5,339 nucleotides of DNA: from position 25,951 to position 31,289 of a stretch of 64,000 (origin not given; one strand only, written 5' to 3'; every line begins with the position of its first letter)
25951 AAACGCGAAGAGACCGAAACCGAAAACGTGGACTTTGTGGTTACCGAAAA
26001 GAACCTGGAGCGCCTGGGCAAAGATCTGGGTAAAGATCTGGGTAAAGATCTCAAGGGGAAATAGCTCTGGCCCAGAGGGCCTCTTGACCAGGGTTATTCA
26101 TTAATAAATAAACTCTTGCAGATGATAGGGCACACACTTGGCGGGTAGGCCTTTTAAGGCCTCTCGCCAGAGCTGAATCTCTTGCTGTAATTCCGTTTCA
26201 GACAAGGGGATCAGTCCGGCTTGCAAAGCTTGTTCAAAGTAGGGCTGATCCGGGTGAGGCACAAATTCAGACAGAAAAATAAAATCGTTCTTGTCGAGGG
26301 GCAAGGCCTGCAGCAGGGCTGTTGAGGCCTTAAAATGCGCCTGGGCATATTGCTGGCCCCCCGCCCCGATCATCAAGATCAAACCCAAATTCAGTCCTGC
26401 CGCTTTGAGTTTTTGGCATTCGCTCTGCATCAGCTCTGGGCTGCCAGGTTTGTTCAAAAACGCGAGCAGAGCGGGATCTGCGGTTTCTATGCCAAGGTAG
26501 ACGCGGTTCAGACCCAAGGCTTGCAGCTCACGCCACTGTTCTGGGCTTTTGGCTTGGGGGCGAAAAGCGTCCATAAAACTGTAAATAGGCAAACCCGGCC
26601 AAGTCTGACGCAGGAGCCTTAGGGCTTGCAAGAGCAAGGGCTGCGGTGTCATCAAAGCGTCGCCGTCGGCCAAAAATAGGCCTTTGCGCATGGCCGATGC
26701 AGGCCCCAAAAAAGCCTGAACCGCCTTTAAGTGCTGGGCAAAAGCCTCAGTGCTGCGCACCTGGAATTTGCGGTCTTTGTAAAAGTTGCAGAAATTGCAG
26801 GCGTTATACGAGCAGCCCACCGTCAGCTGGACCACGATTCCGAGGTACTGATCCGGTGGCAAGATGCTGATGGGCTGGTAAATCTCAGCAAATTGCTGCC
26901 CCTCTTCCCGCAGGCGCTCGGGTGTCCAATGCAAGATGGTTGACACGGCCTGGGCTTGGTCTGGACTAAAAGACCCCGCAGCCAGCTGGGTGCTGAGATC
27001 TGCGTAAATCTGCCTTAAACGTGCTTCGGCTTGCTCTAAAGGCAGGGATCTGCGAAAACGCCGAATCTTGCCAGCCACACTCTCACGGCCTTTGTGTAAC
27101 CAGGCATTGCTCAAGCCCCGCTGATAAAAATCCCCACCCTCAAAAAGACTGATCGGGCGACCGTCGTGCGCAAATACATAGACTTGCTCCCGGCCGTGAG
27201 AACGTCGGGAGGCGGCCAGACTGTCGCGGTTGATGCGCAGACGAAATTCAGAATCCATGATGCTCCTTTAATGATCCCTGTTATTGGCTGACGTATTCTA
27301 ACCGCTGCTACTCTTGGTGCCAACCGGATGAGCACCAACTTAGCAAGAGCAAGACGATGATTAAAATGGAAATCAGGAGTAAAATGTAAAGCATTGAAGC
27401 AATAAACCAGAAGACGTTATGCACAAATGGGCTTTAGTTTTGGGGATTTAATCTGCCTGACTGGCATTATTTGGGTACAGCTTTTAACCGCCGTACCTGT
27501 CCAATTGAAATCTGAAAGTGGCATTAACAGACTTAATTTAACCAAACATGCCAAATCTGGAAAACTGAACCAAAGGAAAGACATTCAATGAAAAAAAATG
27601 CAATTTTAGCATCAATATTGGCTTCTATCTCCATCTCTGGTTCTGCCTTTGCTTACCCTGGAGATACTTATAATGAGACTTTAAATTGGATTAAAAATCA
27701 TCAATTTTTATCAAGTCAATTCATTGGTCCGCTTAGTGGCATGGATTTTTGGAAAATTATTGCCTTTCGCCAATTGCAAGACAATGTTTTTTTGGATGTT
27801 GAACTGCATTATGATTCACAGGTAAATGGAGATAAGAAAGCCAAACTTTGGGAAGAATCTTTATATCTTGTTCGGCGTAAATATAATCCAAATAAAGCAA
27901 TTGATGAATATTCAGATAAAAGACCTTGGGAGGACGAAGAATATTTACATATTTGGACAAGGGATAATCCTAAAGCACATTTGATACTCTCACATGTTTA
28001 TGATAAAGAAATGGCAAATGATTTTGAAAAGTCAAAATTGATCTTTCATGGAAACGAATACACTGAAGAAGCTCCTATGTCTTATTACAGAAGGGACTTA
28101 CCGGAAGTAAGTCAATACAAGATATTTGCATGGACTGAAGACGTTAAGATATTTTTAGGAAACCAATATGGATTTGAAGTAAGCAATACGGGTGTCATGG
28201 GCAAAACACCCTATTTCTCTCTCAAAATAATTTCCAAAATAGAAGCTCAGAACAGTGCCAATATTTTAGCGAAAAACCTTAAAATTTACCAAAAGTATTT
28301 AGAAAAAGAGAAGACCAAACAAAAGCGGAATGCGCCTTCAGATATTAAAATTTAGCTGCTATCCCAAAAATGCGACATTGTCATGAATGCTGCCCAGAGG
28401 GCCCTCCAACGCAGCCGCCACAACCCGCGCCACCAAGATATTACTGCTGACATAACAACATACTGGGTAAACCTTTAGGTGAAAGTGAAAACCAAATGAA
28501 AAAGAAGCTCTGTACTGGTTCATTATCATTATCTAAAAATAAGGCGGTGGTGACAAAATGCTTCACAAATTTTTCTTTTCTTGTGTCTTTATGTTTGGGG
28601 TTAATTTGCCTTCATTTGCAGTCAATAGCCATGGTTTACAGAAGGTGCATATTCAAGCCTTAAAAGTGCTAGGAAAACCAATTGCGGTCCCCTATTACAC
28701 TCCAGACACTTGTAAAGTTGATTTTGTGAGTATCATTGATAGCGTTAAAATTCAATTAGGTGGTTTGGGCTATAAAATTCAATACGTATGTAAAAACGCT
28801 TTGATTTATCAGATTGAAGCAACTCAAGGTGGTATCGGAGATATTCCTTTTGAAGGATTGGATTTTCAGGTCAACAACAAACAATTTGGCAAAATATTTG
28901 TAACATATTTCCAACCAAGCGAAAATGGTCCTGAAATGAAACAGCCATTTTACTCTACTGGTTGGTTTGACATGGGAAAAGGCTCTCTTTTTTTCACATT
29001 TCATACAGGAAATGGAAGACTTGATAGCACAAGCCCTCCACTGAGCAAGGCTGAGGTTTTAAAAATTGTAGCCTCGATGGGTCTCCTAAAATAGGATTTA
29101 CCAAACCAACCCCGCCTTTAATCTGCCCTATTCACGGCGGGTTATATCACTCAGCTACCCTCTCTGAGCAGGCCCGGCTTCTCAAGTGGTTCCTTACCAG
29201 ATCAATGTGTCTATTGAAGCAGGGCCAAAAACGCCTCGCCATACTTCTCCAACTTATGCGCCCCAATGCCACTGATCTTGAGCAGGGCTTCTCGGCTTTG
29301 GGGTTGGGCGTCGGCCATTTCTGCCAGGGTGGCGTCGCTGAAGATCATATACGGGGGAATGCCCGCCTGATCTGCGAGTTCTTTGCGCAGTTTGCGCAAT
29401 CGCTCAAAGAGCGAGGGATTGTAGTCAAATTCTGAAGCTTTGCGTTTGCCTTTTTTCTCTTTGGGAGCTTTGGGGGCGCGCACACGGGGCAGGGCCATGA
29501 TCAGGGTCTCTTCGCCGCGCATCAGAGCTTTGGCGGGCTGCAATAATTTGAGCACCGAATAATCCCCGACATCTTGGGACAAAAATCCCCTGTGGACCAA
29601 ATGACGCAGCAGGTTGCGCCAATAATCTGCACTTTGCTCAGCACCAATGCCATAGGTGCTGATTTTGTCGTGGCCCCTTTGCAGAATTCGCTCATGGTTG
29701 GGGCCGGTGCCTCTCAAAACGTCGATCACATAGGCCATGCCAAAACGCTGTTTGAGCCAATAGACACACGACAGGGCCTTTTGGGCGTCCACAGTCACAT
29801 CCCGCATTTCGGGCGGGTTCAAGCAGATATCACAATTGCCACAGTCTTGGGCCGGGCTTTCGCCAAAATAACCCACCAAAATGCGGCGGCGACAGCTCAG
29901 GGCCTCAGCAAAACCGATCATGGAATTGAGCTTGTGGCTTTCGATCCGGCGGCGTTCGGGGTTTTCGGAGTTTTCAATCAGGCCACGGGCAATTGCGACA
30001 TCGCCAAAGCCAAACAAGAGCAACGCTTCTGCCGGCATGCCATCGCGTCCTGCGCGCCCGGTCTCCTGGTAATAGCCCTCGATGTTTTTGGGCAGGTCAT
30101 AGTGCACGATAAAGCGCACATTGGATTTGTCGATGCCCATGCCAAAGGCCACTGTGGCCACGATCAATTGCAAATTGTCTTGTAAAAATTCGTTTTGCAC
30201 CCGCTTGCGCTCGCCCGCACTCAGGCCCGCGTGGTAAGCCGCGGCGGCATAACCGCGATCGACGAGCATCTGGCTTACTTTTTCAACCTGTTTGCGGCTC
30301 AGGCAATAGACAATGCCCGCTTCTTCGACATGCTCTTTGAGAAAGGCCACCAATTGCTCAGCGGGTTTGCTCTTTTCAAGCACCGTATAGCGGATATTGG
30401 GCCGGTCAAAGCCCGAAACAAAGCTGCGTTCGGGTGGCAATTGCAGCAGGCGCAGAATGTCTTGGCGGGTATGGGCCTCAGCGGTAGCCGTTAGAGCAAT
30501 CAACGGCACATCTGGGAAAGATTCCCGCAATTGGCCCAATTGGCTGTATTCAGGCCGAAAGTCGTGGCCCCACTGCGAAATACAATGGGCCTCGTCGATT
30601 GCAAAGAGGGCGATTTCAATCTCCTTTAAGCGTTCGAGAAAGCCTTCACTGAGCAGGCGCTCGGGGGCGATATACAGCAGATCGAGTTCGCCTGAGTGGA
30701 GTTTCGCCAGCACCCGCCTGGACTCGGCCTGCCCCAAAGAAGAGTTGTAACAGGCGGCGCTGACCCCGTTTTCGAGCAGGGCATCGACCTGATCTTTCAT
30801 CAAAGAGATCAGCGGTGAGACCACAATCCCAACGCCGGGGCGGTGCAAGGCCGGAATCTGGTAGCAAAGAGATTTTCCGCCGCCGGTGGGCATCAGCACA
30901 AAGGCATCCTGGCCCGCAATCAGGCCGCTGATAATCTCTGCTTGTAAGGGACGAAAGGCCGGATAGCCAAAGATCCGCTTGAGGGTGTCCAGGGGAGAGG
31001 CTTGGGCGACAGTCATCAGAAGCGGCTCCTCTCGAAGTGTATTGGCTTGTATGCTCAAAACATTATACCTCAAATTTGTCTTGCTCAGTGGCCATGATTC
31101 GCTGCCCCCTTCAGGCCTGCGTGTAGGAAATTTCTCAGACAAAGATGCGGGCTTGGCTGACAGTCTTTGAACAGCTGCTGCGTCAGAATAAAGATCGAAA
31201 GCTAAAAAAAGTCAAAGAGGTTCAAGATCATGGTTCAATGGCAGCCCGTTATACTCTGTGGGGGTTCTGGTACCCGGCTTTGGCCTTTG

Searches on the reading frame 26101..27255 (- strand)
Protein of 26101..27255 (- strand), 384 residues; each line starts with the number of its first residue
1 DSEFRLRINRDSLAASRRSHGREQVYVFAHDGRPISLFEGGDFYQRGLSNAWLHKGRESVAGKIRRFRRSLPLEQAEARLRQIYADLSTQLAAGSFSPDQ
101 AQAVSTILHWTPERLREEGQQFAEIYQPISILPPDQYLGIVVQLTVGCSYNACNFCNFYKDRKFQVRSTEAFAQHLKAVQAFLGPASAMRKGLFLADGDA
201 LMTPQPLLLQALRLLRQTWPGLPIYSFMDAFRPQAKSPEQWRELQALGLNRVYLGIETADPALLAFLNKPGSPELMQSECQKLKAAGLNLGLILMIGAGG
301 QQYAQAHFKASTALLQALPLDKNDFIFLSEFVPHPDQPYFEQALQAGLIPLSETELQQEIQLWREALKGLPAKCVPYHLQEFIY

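Call 12: search_protein_families(library=pfam, proteins=[window:26101-27255:-], max_evalue=0.001)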
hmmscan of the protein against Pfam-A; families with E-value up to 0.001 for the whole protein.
window:26101-27255:- (384 aa): 1 family
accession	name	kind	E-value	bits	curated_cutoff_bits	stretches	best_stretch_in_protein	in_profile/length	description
PF04055.27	Radical_SAM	-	1.7e-12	48.3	29.5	1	143-298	2-151/166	Radical SAM superfamily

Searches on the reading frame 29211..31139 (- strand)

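Call 12: search_protein_families(library=pfam, proteins=[window:29211-31139:-], max_evalue=0.001)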
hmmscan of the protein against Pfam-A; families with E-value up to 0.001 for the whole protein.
window:29211-31139:- (642 aa): 5 families
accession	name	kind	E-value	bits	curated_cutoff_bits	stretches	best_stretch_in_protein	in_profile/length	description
PF09382.16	RQC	-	1.1e-35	122.3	23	1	442-553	1-110/114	RQC domain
PF00270.35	DEAD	-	7.2e-26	91.3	26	1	63-225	1-164/167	DEAD/DEAH box helicase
PF00570.28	HRDC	-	2.1e-24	85.7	23.8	1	576-641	3-68/68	HRDC domain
PF00271.37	Helicase_C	-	6.9e-24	84.7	23.5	1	261-367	4-110/110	Helicase conserved C-terminal domain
PF16124.10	RecQ_Zn_bind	-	4.1e-18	66.3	25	1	379-440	2-66/66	RecQ zinc-binding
